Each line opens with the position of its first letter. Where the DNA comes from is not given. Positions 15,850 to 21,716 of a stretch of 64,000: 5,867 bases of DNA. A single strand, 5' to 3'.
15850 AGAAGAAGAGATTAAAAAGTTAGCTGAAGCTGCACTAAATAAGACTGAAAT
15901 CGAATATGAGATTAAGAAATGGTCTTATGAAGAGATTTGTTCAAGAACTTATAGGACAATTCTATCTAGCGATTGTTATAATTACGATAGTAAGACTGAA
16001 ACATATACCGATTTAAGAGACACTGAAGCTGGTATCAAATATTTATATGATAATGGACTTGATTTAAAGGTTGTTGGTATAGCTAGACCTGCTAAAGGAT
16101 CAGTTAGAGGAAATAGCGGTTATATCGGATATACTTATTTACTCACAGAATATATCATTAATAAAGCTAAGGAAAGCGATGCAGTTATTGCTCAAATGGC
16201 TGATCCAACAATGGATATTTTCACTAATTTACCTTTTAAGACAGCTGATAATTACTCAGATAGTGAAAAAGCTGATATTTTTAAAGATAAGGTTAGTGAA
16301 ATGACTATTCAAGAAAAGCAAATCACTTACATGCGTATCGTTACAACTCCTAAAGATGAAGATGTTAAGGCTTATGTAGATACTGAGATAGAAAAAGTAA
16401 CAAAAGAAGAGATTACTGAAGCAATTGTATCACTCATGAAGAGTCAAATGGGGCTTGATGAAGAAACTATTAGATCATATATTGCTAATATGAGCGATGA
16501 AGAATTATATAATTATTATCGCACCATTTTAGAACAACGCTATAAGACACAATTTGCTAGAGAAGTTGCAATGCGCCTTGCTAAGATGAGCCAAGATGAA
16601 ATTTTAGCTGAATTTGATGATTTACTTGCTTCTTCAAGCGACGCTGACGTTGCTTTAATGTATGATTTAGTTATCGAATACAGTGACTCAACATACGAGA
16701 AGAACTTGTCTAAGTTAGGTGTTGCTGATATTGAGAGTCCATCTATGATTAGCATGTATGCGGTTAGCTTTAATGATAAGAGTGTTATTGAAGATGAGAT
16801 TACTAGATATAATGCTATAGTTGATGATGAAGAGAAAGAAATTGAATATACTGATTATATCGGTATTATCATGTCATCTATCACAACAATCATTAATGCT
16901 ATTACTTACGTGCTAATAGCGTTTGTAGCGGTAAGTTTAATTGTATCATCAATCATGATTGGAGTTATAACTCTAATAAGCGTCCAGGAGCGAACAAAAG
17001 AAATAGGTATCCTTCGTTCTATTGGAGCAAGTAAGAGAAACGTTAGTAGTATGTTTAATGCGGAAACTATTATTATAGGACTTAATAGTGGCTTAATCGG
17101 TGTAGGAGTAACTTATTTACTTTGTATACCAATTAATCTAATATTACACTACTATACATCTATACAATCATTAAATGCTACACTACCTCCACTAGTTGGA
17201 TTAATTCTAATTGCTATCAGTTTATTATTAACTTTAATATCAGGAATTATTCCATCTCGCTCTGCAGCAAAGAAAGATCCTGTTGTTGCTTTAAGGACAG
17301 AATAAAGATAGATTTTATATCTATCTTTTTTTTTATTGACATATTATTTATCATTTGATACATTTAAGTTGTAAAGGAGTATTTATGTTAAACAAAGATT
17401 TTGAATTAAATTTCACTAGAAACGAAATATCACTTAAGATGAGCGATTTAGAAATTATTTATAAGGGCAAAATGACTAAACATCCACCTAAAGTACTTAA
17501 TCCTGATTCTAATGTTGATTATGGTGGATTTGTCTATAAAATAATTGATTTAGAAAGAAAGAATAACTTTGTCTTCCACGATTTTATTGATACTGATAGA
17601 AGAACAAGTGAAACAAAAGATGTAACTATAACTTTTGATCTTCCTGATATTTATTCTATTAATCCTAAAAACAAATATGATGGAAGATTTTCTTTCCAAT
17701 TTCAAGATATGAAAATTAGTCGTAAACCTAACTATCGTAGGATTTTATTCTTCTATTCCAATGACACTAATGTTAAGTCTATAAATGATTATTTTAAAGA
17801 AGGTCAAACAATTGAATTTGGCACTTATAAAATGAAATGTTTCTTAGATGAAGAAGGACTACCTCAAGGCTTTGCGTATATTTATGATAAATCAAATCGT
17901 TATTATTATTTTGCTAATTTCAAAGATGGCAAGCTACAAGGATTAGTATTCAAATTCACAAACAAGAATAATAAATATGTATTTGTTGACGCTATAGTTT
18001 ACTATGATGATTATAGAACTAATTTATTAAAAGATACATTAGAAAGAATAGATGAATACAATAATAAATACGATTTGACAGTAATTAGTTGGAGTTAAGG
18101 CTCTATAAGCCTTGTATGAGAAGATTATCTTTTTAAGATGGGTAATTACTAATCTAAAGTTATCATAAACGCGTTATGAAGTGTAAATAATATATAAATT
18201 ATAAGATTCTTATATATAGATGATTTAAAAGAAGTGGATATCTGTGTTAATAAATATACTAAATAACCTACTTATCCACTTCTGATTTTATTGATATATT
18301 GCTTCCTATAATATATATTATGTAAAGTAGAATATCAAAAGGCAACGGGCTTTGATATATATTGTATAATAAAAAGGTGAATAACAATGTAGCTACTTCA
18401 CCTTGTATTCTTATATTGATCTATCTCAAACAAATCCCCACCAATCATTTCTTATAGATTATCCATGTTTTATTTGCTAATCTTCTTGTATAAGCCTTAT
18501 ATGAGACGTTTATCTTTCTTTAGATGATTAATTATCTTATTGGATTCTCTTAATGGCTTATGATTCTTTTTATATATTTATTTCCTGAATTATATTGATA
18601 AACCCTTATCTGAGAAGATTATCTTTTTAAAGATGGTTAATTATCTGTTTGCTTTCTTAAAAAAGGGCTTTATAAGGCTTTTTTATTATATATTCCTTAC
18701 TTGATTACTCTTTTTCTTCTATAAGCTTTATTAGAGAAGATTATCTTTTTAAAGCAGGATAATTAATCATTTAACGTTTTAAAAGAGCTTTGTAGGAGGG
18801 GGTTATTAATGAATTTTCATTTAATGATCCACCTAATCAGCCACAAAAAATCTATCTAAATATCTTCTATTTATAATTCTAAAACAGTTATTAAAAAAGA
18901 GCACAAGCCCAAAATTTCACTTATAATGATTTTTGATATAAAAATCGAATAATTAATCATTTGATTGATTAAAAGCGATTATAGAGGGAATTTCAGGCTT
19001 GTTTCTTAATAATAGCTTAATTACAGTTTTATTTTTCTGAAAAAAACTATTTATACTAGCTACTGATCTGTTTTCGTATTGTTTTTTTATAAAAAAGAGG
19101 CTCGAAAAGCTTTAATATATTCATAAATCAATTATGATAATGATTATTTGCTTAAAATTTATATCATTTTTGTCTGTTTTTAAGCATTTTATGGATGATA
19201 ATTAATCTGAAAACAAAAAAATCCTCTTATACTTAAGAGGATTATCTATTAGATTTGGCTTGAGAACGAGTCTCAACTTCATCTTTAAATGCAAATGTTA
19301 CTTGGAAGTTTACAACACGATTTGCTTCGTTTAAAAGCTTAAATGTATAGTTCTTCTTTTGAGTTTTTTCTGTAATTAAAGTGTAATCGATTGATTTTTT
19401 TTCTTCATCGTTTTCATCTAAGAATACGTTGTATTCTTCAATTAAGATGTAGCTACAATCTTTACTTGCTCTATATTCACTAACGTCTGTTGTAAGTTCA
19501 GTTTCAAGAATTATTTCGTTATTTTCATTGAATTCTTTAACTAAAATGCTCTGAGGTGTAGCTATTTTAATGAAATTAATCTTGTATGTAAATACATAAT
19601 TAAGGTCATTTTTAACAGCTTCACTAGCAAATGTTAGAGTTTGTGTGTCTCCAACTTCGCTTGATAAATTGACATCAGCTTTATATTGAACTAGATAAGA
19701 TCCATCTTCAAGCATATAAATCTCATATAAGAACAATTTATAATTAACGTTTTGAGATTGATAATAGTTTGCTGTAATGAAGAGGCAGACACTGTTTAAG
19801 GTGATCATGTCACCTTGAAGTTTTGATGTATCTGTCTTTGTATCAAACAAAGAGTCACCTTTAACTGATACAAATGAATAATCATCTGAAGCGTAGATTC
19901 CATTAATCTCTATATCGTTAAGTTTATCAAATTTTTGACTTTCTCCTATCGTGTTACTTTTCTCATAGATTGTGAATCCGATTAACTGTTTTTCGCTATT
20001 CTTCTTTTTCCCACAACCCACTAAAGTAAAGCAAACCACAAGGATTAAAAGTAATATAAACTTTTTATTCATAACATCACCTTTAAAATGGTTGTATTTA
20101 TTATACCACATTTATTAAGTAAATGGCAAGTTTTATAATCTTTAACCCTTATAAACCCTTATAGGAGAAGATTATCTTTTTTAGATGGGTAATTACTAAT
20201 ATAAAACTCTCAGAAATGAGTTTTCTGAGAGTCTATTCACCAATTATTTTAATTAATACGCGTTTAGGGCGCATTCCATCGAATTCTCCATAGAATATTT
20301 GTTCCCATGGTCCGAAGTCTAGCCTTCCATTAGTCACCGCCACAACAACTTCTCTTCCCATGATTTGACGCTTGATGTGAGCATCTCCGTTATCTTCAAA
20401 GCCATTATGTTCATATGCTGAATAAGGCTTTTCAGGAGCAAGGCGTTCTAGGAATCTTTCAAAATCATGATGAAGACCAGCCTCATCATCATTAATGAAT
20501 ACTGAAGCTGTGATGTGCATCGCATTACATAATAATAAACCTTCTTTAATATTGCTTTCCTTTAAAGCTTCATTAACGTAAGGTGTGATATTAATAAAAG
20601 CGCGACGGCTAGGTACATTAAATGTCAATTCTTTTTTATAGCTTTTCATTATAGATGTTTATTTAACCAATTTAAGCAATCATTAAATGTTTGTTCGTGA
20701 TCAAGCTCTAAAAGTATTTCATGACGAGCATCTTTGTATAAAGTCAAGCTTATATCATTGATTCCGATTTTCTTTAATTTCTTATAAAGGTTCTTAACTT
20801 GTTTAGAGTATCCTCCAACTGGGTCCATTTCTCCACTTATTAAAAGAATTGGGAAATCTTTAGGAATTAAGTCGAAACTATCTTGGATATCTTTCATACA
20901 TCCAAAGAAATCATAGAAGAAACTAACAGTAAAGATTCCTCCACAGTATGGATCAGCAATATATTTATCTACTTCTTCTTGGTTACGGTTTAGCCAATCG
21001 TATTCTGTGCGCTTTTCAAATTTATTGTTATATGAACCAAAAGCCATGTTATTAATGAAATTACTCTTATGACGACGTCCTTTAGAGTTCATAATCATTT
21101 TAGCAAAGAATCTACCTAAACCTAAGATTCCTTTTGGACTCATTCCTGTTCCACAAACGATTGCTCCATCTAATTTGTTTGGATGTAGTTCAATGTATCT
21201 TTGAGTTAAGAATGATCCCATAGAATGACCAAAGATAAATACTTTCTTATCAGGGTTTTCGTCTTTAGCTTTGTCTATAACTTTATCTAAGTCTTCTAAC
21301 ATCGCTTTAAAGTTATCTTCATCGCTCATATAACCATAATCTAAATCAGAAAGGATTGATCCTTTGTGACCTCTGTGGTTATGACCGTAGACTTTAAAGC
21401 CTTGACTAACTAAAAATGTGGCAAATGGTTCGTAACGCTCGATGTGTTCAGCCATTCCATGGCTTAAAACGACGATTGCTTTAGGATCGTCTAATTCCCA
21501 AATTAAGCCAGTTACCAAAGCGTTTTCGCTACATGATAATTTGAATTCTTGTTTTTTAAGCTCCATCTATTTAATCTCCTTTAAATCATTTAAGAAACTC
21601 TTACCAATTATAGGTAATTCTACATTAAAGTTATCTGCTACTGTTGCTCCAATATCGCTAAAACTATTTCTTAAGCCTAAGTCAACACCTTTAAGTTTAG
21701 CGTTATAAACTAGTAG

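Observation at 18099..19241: Probable replication terminus with a Bacillus-type dif site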

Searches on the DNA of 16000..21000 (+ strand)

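Call 5: search_rna_families(source=window, start=16000, end=21000, threshold=evalue, max_evalue=1, show_alignments=3)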
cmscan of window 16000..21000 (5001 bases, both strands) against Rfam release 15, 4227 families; matches with E-value up to 1: 1.
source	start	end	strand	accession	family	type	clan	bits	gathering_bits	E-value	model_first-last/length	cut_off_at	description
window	20121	20240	+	RF00514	His_leader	Cis-reg; leader;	-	27.5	49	0.18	1-126/126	no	Histidine operon leader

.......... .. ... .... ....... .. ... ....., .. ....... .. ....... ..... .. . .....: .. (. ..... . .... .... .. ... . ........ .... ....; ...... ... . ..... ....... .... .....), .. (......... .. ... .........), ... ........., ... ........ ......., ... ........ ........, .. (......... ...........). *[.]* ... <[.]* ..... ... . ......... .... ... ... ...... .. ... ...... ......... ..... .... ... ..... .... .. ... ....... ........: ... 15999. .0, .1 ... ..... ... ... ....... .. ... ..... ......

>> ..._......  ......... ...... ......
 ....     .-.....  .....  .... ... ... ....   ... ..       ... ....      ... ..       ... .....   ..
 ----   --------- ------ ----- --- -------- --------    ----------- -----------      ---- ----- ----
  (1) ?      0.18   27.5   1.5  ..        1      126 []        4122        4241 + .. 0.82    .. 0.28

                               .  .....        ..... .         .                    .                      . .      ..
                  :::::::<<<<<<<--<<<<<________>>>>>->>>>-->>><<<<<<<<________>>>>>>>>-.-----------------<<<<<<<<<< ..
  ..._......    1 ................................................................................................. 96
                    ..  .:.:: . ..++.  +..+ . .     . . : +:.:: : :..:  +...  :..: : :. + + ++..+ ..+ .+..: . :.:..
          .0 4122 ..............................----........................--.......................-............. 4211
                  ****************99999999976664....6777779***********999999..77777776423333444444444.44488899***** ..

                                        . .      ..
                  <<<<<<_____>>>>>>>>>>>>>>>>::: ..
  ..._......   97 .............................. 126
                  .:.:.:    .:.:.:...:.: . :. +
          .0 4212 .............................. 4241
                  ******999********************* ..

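Call 83: search_dna_similar(query=window:18090-18800:+, collection=plasmids, mode=distant, max_evalue=0.001, max_rows=10)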
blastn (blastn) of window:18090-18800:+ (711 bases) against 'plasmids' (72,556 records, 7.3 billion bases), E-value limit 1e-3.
Records with a match: 4; places in all: 4; records where one place covers at least 80% of the query: 0.
Best place of each record, by identity: 90-95% 2; 80-90% 2.
By first word of the organism name: Staphylococcus 2; Priestia 1; Listeria 1.
By predicted mobility (MOB-suite, as given by PLSDB): non-mobilizable 4.
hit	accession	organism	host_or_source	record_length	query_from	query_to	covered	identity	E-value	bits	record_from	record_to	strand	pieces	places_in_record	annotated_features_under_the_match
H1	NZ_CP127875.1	Priestia megaterium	Single bacterial isolate,soil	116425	460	519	8%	81.7%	9e-6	60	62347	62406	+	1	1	none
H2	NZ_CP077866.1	Staphylococcus aureus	Homo sapiens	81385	204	250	7%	87.2%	9e-6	59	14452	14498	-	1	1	none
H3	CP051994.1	Staphylococcus aureus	Homo sapiens,respiratory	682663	209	250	6%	90.5%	9e-6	59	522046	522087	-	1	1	none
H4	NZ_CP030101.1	Listeria monocytogenes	Environment,water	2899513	205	246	6%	90.5%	9e-6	59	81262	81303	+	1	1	none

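Call 84: search_dna_similar(query=window:18090-18800:+, collection=phages, mode=distant, max_evalue=0.001, max_rows=10)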
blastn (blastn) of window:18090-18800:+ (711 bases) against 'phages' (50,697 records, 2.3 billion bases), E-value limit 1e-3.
Records with a match: 1; places in all: 1; records where one place covers at least 80% of the query: 0.
Best place of each record, by identity: 90-95% 1.
By first word of the organism name: Staphylococcus 1.
By host as written in the record: Staphylococcus aureus 1.
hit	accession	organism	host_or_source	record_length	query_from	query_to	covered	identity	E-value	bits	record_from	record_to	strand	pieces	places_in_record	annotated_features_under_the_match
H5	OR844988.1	Staphylococcus phage SA 1306 Kay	Staphylococcus aureus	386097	209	250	6%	90.5%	3e-6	59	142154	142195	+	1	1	record has no annotation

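Call 85: get_annotated_region(hit=H4, flank=3000)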
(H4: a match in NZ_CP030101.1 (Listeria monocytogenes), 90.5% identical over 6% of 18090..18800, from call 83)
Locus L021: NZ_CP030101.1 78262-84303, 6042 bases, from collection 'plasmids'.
description: Listeria monocytogenes strain FDAARGOS_57 plasmid unnamed, complete sequence
organism: Listeria monocytogenes (NCBI taxid 1639)
taxonomy: Bacteria; Bacillota; Bacilli; Bacillales; Listeriaceae; Listeria; Listeria monocytogenes
host: -; source: Environment,water; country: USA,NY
typing (MOB-suite, as given by PLSDB): non-mobilizable
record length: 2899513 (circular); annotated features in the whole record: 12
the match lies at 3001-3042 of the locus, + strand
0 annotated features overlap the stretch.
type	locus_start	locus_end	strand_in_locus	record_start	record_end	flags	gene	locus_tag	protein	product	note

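Call 86: get_annotated_region(hit=H3, flank=3000)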
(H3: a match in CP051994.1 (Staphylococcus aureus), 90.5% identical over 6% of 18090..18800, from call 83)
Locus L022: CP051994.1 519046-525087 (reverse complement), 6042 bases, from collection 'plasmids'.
description: Staphylococcus aureus strain ER08327.3 plasmid pER08327.3A.1, complete sequence
organism: Staphylococcus aureus (NCBI taxid 1280)
taxonomy: Bacteria; Bacillota; Bacilli; Bacillales; Staphylococcaceae; Staphylococcus; Staphylococcus aureus
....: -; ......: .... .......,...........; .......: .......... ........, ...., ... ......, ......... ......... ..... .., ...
typing (MOB-suite, as given by PLSDB): non-mobilizable
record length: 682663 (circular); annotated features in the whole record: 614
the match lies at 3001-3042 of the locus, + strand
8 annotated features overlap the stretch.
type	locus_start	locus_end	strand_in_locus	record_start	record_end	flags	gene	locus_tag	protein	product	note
CDS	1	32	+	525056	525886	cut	-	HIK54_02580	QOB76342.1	ABC transporter permease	-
CDS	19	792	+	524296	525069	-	-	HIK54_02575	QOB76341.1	ABC transporter ATP-binding protein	-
CDS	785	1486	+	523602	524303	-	-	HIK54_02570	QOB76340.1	ABC transporter ATP-binding protein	-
CDS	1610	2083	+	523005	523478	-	-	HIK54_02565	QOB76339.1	SWIM zinc finger family protein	-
CDS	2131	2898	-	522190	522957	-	-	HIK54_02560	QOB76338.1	Cof-type HAD-IIB family hydrolase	-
CDS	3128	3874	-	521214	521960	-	-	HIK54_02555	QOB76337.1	hypothetical protein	-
CDS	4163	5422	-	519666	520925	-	femB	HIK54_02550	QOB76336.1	glycine glycyltransferase FemB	-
CDS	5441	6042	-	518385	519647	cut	femA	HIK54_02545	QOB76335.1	glycine glycyltransferase FemA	-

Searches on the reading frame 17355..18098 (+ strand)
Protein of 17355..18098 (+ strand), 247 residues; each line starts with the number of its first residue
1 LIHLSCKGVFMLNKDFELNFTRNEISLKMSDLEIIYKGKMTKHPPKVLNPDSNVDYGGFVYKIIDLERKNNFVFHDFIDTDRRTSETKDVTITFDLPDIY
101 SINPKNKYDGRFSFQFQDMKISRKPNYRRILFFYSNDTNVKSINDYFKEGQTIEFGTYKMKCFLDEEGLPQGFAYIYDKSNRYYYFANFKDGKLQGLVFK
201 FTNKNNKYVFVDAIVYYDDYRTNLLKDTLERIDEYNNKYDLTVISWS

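Call 10: search_protein_families(library=ncbifam, proteins=[window:17355-18098:+], max_evalue=0.00001)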
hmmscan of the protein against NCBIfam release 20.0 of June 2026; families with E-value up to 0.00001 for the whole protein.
window:17355-18098:+ (247 aa): 0 families

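Call 12: find_encoding_contigs(protein=window:17355-18098:+, flank=10000, max_places=10)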
Protein window:17355-18098:+ (247 aa): no gene with exactly this product is on record in the collection.

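Call 16: find_encoding_contigs(protein=window:17385-18098:+, flank=10000, max_places=10)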
Protein window:17385-18098:+ (237 aa): no gene with exactly this product is on record in the collection.

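Call 59: search_protein_families(library=pfam, proteins=[window:17385-18098:+], max_evalue=0.001)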
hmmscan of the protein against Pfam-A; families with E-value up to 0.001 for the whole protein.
window:17385-18098:+ (237 aa): 0 families

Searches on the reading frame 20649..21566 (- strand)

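Call 10: search_protein_families(library=ncbifam, proteins=[window:20649-21566:-], max_evalue=0.00001)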
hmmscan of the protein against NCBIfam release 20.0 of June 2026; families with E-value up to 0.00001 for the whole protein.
window:20649-21566:- (305 aa): 2 families
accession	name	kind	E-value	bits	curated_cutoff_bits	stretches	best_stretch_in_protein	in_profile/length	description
NF008019.0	PRK10749.1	equivalog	1.6e-13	50.4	362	1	10-298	35-323/335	lysophospholipase L2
TIGR01607.1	PST-A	paralog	2.8e-12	46.4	218.25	1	92-302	129-331/332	Plasmodium subtelomeric family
